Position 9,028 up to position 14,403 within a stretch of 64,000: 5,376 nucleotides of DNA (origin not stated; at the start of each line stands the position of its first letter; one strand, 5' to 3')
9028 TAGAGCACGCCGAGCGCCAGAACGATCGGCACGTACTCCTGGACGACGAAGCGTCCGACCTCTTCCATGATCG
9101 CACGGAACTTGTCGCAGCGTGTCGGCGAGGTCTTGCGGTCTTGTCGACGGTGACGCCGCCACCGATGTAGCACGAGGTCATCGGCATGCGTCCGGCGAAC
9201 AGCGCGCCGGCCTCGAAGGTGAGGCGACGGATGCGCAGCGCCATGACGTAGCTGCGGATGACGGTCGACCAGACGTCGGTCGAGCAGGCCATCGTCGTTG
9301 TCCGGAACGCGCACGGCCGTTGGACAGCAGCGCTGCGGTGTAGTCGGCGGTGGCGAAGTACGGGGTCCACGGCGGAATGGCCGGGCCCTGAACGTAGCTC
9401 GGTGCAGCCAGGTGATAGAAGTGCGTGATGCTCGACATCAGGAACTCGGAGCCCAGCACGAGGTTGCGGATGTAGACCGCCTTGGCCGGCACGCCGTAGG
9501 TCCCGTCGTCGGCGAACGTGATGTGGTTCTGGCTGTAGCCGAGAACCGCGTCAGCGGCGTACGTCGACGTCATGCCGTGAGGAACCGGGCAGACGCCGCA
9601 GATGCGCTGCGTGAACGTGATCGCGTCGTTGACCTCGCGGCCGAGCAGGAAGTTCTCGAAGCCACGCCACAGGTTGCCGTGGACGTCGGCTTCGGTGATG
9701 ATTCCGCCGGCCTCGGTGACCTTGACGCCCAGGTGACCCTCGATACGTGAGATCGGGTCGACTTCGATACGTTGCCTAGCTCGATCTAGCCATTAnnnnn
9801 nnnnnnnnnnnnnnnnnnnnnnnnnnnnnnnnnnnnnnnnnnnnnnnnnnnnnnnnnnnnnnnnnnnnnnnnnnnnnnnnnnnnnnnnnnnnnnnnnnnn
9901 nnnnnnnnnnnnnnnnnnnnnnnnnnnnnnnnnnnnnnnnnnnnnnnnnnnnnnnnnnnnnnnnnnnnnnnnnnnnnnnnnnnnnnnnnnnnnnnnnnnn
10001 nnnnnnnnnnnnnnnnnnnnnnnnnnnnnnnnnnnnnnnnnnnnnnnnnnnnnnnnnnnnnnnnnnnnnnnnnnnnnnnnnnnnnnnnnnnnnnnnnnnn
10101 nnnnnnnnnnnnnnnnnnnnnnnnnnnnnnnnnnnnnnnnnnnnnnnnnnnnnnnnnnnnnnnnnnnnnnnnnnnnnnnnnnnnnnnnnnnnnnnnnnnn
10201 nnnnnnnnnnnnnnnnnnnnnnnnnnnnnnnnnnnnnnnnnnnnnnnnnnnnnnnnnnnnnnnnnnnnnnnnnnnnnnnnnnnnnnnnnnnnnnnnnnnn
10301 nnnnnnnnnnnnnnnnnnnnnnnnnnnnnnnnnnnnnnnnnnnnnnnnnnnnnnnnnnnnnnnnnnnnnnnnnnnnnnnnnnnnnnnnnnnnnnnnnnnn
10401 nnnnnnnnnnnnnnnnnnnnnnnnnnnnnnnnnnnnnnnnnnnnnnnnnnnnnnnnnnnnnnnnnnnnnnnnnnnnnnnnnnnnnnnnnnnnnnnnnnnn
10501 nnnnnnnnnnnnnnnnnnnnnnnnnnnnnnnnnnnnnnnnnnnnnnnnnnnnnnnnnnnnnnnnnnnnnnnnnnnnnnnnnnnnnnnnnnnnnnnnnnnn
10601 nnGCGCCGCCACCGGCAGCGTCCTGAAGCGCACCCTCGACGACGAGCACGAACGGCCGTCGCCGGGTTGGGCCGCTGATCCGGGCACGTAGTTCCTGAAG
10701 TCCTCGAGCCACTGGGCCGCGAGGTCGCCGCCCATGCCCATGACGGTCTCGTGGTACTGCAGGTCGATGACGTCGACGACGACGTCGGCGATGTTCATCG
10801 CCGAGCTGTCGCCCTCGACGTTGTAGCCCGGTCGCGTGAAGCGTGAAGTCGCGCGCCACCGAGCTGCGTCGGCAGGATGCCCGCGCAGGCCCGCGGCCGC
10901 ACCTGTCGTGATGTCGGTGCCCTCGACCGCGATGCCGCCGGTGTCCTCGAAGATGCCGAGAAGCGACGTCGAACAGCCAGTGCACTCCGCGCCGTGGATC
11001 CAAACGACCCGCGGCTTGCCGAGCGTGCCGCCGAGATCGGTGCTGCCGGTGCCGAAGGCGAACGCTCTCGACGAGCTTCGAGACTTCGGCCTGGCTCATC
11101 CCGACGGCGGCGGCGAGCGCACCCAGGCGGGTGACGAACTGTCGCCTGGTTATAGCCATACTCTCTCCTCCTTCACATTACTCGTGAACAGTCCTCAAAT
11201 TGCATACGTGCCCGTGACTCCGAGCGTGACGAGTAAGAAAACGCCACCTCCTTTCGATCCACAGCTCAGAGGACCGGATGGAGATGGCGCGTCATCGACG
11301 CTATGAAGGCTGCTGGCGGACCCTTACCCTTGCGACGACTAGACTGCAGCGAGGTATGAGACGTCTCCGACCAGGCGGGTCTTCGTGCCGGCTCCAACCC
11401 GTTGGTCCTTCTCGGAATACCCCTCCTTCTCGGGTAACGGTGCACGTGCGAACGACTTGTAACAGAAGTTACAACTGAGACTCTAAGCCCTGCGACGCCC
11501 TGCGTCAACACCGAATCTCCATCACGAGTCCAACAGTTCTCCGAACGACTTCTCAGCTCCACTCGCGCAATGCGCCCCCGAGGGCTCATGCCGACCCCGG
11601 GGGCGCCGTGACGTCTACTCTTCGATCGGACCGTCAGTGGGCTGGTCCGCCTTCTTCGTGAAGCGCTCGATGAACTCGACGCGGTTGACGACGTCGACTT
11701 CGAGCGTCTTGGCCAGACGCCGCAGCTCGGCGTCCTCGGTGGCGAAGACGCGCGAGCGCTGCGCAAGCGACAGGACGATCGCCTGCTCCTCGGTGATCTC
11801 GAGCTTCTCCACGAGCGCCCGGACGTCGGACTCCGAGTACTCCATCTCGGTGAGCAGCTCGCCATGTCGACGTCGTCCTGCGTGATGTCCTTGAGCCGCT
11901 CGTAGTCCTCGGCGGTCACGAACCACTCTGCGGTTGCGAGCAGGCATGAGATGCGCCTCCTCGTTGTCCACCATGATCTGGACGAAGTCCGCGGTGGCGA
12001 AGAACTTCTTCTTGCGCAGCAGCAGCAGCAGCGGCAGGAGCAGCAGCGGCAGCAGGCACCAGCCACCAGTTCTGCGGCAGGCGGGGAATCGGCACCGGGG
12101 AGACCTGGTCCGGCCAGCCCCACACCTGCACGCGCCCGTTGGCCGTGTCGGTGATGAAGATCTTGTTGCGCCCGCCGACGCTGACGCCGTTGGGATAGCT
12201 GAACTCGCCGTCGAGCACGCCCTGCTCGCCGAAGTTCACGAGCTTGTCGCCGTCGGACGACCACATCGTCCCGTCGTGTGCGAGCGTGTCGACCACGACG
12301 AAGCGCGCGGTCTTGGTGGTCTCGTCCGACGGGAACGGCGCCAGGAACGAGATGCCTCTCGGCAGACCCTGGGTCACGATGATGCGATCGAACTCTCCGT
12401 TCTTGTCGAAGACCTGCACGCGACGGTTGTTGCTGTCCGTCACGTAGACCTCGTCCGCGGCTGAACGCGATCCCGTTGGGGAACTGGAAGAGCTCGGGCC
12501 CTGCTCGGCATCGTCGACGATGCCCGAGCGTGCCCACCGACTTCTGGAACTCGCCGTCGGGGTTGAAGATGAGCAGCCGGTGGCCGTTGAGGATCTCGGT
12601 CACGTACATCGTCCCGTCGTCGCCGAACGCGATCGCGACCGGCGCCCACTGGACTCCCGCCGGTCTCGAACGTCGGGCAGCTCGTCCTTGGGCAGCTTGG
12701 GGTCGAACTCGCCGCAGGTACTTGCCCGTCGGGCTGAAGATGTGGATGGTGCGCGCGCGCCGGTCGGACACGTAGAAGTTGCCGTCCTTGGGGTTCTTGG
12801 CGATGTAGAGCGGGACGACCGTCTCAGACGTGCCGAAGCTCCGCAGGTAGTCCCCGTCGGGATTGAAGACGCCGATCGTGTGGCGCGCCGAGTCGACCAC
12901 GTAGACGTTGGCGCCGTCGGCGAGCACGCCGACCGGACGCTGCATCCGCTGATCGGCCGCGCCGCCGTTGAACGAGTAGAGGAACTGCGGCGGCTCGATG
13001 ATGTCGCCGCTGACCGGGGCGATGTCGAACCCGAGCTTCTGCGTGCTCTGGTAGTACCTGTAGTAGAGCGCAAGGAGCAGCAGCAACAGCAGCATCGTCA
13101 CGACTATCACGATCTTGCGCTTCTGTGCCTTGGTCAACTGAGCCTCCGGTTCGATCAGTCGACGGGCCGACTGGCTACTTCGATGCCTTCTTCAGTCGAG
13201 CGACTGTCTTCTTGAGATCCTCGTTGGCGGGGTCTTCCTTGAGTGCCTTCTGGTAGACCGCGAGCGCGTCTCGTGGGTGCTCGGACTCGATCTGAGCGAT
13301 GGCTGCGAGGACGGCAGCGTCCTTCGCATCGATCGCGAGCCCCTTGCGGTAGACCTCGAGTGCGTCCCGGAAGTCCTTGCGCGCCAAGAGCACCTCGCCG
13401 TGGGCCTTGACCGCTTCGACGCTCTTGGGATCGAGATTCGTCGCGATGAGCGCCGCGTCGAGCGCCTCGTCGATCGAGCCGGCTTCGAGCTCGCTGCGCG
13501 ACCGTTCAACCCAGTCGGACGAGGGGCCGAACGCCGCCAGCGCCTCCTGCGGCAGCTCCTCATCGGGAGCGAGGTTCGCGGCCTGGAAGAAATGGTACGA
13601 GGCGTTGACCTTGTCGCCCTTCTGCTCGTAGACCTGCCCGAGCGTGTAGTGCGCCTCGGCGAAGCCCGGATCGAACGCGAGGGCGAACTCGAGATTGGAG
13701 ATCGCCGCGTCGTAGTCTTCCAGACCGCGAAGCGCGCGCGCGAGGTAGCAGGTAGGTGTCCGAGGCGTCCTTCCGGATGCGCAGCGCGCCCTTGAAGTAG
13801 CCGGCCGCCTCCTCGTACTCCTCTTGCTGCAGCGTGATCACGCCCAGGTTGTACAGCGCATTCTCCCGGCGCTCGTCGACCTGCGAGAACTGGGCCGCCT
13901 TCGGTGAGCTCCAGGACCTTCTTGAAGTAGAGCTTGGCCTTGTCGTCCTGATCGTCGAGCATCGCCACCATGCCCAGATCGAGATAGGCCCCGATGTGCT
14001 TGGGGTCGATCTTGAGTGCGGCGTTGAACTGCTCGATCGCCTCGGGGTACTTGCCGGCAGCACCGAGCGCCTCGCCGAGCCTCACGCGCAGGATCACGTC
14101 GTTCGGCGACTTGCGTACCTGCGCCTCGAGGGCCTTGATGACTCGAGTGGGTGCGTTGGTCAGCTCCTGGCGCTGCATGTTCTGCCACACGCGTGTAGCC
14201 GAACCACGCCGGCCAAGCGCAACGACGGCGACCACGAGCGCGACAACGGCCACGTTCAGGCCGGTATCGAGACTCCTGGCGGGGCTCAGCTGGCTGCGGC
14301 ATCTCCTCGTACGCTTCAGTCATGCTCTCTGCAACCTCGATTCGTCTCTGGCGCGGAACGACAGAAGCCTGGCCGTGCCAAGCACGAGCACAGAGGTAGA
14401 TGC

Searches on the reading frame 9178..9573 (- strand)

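Call 60: search_protein_families(library=pfam, proteins=[window:9178-9573:-], max_evalue=0.0001)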
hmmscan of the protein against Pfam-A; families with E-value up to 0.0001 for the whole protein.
window:9178-9573:- (131 aa): 1 family
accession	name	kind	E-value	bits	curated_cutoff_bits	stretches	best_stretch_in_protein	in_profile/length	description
PF00374.24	NiFeSe_Hases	-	1.2e-05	24.9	25.8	1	26-62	44-80/508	Nickel-dependent hydrogenase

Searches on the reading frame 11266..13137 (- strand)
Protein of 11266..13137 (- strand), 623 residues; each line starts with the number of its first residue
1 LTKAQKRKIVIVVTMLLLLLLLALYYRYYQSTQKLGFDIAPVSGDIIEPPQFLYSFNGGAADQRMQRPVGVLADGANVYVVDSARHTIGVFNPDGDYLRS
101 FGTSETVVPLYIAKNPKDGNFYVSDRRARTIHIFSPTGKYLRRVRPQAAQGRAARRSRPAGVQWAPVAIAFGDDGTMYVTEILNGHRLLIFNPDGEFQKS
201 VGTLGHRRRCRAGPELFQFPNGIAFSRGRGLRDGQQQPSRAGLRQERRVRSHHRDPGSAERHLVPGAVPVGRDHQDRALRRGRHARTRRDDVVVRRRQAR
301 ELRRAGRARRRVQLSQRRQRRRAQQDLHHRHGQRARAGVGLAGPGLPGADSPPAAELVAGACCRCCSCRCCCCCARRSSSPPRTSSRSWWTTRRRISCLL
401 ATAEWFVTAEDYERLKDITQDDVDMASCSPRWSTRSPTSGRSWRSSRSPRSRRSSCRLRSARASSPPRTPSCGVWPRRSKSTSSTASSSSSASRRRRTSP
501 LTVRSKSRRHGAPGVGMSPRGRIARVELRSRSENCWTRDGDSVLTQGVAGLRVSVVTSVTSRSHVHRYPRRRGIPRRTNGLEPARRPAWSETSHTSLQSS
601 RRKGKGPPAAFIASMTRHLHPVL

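Call 7: search_protein_families(library=pfam, proteins=[window:11266-13137:-], max_evalue=0.01)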
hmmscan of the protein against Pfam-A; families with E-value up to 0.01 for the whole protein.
window:11266-13137:- (623 aa): 2 families
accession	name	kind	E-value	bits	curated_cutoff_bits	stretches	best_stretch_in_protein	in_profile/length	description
PF01436.27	NHL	-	7.4e-07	29.3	20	0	67-91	3-28/28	NHL repeat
PF17170.10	DUF5128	-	7e-05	22.6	22.9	0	174-205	53-83/321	6-bladed beta-propeller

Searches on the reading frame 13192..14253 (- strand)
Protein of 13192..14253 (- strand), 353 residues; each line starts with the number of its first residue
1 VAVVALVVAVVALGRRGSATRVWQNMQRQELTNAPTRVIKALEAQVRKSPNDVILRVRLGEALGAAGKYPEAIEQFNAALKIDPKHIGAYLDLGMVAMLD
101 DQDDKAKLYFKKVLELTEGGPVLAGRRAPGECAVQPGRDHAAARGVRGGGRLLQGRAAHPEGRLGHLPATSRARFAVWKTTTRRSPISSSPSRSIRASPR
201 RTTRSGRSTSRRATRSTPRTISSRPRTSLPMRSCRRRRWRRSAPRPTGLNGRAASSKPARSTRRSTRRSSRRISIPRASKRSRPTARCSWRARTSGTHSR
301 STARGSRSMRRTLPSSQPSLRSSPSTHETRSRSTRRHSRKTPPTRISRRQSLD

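Call 7: search_protein_families(library=pfam, proteins=[window:13192-14253:-], max_evalue=0.01)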
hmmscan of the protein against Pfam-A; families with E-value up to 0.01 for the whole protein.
window:13192-14253:- (353 aa): 13 families
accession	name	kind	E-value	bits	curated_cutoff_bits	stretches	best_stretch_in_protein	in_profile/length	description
PF07719.23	TPR_2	-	3.2e-10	39.8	27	1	58-86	6-34/34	Tetratricopeptide repeat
PF13432.12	TPR_16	-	6.7e-10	39.7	32.7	2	40-85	18-63/65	Tetratricopeptide repeat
PF13424.12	TPR_12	-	2.1e-09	37.9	30.1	2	56-117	6-75/77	Tetratricopeptide repeat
PF00515.34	TPR_1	-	3e-09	36.7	27.8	1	58-86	6-34/34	Tetratricopeptide repeat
PF13414.12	TPR_11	-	2e-07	31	26.8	1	60-94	1-35/42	TPR repeat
PF13181.12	TPR_8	-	2.2e-07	30.9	25.7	0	57-86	5-34/34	Tetratricopeptide repeat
PF14559.12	TPR_19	-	5.7e-07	30.2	25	1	65-115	3-53/68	Tetratricopeptide repeat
PF13428.12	TPR_14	-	2.4e-06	28.1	23.5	1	56-94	4-42/44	Tetratricopeptide repeat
PF13431.12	TPR_17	-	8e-06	26.2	24.4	0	76-106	2-32/34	Tetratricopeptide repeat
PF14561.12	TPR_20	-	5e-05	24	25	1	36-116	5-70/90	Tetratricopeptide repeat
PF13174.12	TPR_6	-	0.0019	19.2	26.3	0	58-85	5-32/33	Tetratricopeptide repeat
PF24575.1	TPR_Slam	-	0.0044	17.9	35.2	0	60-108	54-102/104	Surface lipoprotein assembly modifier, N-terminal TPR repeats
PF23914.1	TPR_CcmH_CycH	-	0.005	17.1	42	0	37-107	34-107/158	Cytochrome c-type biogenesis protein H TPR domain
